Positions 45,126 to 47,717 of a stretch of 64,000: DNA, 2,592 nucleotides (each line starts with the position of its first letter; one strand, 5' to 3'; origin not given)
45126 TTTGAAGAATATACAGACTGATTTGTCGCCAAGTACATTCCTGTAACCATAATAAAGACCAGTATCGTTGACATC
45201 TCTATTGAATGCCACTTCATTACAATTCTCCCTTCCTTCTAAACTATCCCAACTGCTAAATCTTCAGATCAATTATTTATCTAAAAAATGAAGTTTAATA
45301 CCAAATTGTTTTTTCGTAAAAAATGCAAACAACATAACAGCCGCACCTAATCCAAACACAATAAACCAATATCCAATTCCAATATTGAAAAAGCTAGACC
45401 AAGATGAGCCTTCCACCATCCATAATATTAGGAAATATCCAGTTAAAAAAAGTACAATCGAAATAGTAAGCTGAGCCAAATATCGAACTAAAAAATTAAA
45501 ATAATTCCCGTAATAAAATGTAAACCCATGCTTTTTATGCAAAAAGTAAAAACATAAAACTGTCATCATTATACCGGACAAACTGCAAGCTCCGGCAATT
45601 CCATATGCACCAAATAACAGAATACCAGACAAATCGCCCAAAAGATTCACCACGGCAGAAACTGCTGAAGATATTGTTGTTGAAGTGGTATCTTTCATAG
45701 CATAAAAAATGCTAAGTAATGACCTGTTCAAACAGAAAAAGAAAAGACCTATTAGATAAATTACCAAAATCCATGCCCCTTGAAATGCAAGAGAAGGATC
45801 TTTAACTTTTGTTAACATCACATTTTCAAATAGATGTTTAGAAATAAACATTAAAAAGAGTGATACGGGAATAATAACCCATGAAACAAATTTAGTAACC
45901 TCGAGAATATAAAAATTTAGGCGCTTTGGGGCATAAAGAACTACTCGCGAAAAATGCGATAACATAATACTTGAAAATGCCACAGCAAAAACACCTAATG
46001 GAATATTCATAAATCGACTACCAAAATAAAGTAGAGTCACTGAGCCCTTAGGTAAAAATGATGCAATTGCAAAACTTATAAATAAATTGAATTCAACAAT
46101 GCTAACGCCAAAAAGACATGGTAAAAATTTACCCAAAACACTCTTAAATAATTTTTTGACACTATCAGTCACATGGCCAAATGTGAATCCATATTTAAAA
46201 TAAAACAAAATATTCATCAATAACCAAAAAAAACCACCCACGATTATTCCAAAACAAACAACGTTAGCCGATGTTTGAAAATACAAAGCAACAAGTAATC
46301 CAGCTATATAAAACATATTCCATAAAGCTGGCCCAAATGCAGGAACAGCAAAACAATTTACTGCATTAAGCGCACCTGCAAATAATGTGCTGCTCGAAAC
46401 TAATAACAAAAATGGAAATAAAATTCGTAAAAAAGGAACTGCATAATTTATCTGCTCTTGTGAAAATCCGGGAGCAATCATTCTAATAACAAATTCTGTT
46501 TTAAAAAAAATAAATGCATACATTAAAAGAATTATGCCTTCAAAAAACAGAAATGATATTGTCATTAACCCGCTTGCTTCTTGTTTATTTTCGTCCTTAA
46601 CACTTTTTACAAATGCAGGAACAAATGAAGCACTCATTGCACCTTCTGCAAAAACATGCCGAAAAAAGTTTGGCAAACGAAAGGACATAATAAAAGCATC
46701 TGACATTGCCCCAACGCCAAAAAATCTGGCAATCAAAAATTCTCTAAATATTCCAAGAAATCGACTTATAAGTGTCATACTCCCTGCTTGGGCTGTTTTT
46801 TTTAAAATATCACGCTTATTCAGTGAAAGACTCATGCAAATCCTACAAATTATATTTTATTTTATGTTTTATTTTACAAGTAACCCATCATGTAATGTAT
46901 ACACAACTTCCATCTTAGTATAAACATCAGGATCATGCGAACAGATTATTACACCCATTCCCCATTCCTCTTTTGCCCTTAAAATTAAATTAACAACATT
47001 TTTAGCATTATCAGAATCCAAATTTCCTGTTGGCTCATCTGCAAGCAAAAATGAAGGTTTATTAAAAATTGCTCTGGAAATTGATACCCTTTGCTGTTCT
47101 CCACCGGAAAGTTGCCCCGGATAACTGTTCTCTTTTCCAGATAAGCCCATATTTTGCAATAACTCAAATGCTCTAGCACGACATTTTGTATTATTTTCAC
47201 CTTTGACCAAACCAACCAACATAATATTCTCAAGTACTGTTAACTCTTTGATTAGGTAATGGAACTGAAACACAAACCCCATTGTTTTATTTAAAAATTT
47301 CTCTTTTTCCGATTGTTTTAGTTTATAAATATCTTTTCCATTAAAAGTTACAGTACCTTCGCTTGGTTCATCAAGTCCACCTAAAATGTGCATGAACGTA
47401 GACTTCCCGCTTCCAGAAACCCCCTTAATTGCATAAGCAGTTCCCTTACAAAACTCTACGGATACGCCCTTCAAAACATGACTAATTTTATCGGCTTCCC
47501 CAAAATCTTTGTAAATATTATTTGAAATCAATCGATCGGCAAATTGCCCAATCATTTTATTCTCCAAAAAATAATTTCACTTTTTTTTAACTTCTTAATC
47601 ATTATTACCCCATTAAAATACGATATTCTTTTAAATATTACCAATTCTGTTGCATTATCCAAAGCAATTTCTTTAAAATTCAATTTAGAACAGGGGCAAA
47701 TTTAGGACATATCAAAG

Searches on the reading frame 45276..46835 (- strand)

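Call 68: search_protein_families(library=pfam, proteins=[window:45276-46835:-], max_evalue=0.01)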
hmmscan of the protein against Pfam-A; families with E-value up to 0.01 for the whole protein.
window:45276-46835:- (520 aa): 1 family
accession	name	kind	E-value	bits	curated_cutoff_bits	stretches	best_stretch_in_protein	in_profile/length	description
PF03023.19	MurJ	-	8.1e-76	255.9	27.4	1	35-473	1-437/451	Lipid II flippase MurJ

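Call 69: search_protein_families(library=ncbifam, proteins=[window:45276-46835:-], max_evalue=0.00001)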
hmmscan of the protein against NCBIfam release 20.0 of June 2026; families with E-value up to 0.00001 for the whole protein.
window:45276-46835:- (520 aa): 1 family
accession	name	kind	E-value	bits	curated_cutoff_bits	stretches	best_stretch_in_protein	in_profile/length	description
TIGR01695.1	murJ_mviN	equivalog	3.9e-86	289.8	235.55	1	10-501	2-496/506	murein biosynthesis integral membrane protein MurJ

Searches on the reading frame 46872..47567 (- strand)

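Call 68: search_protein_families(library=pfam, proteins=[window:46872-47567:-], max_evalue=0.01)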
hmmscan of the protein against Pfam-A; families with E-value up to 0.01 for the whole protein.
window:46872-47567:- (232 aa): 4 families
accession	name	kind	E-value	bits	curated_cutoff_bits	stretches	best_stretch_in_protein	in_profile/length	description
PF00005.33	ABC_tran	-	1.2e-32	113.8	25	1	32-180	1-136/137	ABC transporter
PF02463.25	SMC_N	-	1.8e-06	28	40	1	46-225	28-211/220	RecF/RecN/SMC N terminal domain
PF13304.12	AAA_21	-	0.00027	21.6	27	0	46-93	3-53/304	AAA domain, putative AbiEii toxin, Type IV TA system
PF13555.12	AAA_29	-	0.0087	16.2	27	0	34-59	14-39/61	P-loop containing region of AAA domain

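Call 69: search_protein_families(library=ncbifam, proteins=[window:46872-47567:-], max_evalue=0.00001)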
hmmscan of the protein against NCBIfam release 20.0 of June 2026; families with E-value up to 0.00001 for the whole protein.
window:46872-47567:- (232 aa): 181 families (the best 25 are shown)
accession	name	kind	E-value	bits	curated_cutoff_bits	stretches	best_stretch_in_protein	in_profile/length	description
TIGR02211.1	LolD_lipo_ex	equivalog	8.8e-71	237.9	307.75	1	15-231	4-220/221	lipoprotein-releasing ABC transporter ATP-binding protein LolD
NF008639.0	PRK11629.1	equivalog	1.2e-55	188.5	360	1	14-230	8-224/234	lipoprotein-releasing ABC transporter ATP-binding protein LolD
TIGR02673.1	FtsE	equivalog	1.1e-52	178.8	264.85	1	29-220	15-204/214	cell division ATP-binding protein FtsE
NF007826.0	PRK10535.1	equivalog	1.2e-52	179.1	966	1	15-231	7-222/648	macrolide ABC transporter ATP-binding protein/permease MacB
TIGR03608.1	L_ocin_972_ABC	subfamily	4.4e-52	176.5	254.85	1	17-222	3-203/206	putative bacteriocin export ABC transporter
NF007879.0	PRK10584.1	equivalog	7e-51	173.1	336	1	17-230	11-224/228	putative ABC transporter ATP-binding protein YbbA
NF038007.1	ABC_ATP_DarD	equivalog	9e-45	152.8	375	1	29-229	18-217/218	darobactin export ABC transporter ATP-binding protein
TIGR02982.1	heterocyst_DevA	subfamily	1.5e-44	152.2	295.8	1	18-229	7-218/220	ABC exporter ATP-binding subunit, DevA family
TIGR02315.1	ABC_phnC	equivalog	8.3e-42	143.3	266.1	1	17-218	6-211/243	phosphonate ABC transporter ATP-binding protein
TIGR00968.1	3a0106s01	subfamily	2.1e-39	135.4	342.75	1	16-214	4-192/237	sulfate ABC transporter ATP-binding protein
NF040933.2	ABC_arch_GlcV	equivalog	4.3e-39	134.4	450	1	15-230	5-220/357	glucose ABC transporter ATP-binding protein GlcV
TIGR02314.1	ABC_MetN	equivalog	4.2e-38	131.2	499.7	1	16-228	5-217/343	methionine ABC transporter ATP-binding protein MetN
TIGR04521.1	ECF_ATPase_2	equivalog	4.7e-38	130.9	330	1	29-231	18-224/279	energy-coupling factor transporter ATPase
NF007027.0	PRK09493.1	equivalog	2.4e-37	128.5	379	1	17-214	6-197/240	glutamine ABC transporter ATP-binding protein GlnQ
TIGR03265.1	PhnT2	equivalog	3.7e-37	128.4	457.7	1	16-214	8-196/353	putative 2-aminoethylphosphonate ABC transporter ATP-binding protein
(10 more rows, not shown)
